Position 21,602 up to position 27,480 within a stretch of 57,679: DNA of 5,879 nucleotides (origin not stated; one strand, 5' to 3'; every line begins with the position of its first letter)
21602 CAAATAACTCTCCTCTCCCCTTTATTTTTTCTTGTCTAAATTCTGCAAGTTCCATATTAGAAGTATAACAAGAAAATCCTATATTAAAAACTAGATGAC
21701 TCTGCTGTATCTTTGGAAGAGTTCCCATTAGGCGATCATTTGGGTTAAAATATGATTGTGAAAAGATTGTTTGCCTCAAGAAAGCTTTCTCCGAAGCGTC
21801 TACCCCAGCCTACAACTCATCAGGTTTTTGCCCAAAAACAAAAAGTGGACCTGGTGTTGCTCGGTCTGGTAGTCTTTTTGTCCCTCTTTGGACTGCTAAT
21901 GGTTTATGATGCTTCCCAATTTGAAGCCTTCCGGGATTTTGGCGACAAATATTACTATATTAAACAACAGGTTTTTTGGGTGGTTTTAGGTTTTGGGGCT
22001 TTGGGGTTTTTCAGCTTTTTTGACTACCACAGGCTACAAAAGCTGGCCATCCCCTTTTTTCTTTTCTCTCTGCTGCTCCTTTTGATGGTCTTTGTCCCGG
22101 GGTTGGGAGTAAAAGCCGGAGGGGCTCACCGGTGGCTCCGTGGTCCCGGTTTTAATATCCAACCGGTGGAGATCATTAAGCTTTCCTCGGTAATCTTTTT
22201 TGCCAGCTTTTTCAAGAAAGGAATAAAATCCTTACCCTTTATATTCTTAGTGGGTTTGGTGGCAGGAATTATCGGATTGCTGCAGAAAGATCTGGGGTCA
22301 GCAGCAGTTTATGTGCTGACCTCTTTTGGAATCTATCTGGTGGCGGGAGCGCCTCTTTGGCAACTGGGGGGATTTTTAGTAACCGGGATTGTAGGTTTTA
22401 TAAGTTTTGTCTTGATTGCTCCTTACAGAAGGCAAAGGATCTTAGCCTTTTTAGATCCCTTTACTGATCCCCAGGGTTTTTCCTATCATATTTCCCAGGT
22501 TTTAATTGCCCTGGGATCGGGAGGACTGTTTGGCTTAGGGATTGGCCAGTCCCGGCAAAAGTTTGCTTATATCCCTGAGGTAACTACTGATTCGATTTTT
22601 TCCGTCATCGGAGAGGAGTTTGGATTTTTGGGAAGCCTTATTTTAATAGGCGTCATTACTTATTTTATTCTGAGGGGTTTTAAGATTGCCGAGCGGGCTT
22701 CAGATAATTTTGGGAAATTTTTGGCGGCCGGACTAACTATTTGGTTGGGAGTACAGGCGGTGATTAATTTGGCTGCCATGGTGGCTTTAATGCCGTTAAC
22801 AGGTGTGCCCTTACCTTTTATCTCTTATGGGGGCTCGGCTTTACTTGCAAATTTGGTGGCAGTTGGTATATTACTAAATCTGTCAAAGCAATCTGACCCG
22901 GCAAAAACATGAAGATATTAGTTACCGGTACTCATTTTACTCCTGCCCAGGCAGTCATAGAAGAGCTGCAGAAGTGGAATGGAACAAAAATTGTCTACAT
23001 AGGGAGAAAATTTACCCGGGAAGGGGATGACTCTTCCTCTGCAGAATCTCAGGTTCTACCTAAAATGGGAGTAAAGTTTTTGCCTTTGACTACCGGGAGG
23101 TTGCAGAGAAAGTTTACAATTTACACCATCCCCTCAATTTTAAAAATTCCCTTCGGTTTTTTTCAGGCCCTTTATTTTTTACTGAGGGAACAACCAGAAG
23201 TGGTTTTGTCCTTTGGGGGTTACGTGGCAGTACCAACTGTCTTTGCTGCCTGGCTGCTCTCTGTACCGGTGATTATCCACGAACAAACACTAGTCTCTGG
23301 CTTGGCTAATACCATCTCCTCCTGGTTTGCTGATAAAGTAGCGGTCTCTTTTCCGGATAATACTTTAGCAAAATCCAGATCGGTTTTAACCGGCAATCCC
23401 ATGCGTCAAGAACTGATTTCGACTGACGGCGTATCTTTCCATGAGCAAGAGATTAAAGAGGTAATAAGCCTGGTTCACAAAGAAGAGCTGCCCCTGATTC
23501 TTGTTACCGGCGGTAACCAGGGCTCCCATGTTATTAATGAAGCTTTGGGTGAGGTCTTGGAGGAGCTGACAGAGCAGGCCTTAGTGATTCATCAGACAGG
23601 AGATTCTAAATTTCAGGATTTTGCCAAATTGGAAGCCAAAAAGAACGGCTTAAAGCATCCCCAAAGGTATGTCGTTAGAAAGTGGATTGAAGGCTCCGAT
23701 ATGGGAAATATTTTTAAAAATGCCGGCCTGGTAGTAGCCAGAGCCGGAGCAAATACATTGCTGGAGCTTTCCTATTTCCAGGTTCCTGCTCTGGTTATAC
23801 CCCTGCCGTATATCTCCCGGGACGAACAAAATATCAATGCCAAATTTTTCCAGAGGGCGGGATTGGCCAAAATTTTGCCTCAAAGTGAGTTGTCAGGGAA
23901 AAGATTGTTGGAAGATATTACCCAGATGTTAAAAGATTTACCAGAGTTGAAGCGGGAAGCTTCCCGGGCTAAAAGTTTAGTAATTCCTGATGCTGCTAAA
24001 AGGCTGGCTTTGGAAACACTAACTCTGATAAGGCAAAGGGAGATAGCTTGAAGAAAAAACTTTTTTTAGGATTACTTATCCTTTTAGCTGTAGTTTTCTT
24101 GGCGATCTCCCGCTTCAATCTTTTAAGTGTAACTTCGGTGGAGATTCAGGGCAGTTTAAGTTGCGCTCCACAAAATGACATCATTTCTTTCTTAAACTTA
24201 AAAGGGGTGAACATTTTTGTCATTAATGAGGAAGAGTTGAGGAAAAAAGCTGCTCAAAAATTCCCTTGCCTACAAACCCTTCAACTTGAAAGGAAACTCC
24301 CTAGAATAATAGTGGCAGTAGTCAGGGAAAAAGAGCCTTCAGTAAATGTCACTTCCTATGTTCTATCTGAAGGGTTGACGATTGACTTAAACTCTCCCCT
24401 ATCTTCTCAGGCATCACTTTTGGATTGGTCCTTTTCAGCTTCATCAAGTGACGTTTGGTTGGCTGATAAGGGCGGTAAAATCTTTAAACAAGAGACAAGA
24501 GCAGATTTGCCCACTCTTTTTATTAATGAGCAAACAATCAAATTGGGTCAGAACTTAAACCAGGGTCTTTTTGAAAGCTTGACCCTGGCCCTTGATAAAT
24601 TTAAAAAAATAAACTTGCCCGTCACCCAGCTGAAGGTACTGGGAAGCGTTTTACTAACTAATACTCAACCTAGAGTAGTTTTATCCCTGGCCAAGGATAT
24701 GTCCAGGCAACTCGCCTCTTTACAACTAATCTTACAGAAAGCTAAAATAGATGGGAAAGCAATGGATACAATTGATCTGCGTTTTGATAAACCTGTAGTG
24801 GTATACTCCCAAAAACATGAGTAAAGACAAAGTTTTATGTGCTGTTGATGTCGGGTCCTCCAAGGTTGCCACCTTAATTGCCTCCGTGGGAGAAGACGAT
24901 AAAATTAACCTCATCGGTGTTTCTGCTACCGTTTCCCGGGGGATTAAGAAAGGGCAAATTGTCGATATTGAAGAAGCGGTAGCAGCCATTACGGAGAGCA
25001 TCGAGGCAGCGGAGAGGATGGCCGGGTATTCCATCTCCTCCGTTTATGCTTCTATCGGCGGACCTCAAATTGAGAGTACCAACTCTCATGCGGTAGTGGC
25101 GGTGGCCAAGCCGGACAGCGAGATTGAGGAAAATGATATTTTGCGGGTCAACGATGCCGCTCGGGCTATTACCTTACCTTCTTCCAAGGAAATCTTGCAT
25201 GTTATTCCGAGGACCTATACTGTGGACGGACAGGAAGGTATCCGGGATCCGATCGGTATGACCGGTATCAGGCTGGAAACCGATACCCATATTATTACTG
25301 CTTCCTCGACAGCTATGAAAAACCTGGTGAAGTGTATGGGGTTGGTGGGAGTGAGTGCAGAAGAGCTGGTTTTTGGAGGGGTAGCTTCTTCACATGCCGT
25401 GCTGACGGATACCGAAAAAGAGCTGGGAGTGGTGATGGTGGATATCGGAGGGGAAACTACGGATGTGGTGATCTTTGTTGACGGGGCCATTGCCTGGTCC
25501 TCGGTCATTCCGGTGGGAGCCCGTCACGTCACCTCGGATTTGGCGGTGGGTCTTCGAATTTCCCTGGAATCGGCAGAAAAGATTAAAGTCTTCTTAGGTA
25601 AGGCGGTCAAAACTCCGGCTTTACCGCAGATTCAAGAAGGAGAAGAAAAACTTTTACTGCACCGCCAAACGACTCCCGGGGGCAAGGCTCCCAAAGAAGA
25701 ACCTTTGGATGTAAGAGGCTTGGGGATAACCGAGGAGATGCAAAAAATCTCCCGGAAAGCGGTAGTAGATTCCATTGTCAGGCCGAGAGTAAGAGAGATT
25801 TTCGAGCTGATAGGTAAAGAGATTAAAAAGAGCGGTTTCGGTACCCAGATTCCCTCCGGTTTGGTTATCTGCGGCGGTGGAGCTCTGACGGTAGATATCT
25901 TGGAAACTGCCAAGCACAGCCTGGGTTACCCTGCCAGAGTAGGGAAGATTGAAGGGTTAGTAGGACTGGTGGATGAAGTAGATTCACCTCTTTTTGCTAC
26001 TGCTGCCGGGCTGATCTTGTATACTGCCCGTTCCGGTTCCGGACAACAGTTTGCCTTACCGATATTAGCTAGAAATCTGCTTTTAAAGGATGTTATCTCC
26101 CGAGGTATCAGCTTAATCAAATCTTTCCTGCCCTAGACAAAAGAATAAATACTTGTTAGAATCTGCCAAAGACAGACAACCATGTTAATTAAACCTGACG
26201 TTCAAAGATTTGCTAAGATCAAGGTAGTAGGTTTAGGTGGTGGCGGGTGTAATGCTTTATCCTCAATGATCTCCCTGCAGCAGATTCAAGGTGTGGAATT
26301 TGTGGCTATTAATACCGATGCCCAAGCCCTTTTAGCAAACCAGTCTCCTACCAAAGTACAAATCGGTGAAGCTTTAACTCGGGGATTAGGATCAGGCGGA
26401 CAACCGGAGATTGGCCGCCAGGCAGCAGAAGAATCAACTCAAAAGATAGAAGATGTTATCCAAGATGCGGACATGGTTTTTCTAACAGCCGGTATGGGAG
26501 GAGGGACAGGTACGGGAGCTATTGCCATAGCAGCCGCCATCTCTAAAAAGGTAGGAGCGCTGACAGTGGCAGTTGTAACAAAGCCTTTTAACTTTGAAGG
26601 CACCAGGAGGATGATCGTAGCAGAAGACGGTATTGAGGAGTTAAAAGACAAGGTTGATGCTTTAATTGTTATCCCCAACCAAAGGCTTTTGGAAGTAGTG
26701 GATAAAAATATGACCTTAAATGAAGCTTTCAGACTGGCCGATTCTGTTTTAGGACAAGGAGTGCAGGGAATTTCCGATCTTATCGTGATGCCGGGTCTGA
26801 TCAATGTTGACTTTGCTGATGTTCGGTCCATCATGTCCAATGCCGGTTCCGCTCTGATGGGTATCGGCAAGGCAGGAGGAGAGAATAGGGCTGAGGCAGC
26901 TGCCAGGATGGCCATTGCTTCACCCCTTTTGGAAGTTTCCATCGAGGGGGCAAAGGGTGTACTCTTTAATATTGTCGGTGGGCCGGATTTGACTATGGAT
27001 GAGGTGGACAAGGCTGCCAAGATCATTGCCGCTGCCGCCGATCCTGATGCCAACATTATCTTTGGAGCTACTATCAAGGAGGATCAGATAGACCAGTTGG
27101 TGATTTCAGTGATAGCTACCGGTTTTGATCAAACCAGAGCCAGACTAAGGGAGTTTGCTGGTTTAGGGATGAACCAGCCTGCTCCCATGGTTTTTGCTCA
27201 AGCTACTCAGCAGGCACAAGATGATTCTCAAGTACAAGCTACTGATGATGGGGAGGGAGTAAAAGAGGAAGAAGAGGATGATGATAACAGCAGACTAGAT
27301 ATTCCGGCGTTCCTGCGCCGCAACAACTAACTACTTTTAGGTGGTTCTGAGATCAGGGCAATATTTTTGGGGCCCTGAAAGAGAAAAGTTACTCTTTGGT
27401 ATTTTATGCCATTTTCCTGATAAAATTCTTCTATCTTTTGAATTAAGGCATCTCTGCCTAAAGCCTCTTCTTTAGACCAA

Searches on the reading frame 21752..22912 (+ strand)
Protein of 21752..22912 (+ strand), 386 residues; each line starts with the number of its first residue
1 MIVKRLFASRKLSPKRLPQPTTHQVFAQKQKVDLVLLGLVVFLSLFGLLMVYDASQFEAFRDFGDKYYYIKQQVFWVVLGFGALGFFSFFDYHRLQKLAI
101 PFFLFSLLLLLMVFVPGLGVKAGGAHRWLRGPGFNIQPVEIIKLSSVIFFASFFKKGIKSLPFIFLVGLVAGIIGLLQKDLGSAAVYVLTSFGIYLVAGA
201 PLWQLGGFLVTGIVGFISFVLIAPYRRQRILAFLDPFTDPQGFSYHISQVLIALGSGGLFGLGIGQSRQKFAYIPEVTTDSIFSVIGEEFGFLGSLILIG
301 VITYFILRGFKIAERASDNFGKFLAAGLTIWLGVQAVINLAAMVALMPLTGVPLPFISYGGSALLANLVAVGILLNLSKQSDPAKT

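Call 12: search_protein_families(library=pfam, proteins=[window:21752-22912:+], max_evalue=0.00001)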
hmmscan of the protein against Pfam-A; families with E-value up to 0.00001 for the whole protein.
window:21752-22912:+ (386 aa): 1 family
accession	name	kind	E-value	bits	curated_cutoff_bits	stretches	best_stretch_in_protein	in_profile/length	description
PF01098.24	FTSW_RODA_SPOVE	-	1.3e-98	330.7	26.4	1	38-381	6-354/356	Cell cycle protein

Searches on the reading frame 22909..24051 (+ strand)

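Call 12: search_protein_families(library=pfam, proteins=[window:22909-24051:+], max_evalue=0.00001)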
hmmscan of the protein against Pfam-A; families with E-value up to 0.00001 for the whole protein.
window:22909-24051:+ (380 aa): 2 families
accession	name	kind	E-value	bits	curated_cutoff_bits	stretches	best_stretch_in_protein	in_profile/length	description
PF04101.22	Glyco_tran_28_C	-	8.8e-31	107.6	22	1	197-366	2-166/166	Glycosyltransferase family 28 C-terminal domain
PF03033.26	Glyco_transf_28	-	7.8e-26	91.3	26.2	1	6-145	8-138/139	Glycosyltransferase family 28 N-terminal domain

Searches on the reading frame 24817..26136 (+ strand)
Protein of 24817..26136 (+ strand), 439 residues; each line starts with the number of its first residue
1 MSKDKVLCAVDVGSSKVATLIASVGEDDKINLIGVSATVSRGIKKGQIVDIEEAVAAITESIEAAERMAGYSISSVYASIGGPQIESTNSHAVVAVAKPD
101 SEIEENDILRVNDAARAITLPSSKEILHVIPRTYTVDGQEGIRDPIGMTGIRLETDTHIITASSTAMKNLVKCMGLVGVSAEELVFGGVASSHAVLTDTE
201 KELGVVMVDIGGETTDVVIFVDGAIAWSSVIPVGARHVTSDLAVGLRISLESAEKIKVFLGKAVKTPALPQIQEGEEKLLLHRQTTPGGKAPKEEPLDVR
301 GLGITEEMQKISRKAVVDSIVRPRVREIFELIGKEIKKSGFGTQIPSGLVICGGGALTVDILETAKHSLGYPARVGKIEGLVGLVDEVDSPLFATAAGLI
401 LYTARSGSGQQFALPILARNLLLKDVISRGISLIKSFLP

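Call 12: search_protein_families(library=pfam, proteins=[window:24817-26136:+], max_evalue=0.00001)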
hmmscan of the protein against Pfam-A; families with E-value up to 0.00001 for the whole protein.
window:24817-26136:+ (439 aa): 2 families
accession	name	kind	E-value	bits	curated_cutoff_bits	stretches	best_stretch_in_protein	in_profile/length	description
PF14450.12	FtsA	-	1.4e-34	119.6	31.8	2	206-398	1-127/127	Cell division protein FtsA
PF02491.25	SHS2_FTSA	-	7.2e-29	100.4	25.4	1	82-161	1-79/79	SHS2 domain inserted in FTSA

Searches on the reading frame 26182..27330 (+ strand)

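Call 12: search_protein_families(library=pfam, proteins=[window:26182-27330:+], max_evalue=0.00001)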
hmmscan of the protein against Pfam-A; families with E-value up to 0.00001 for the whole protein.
window:26182-27330:+ (382 aa): 2 families
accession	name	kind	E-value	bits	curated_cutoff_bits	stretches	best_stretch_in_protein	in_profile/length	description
PF00091.31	Tubulin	-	1.9e-46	159.2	33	1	12-173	1-189/190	Tubulin/FtsZ family, GTPase domain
PF12327.13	FtsZ_C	-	2.5e-33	114.7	27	1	222-316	1-95/95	FtsZ family, C-terminal domain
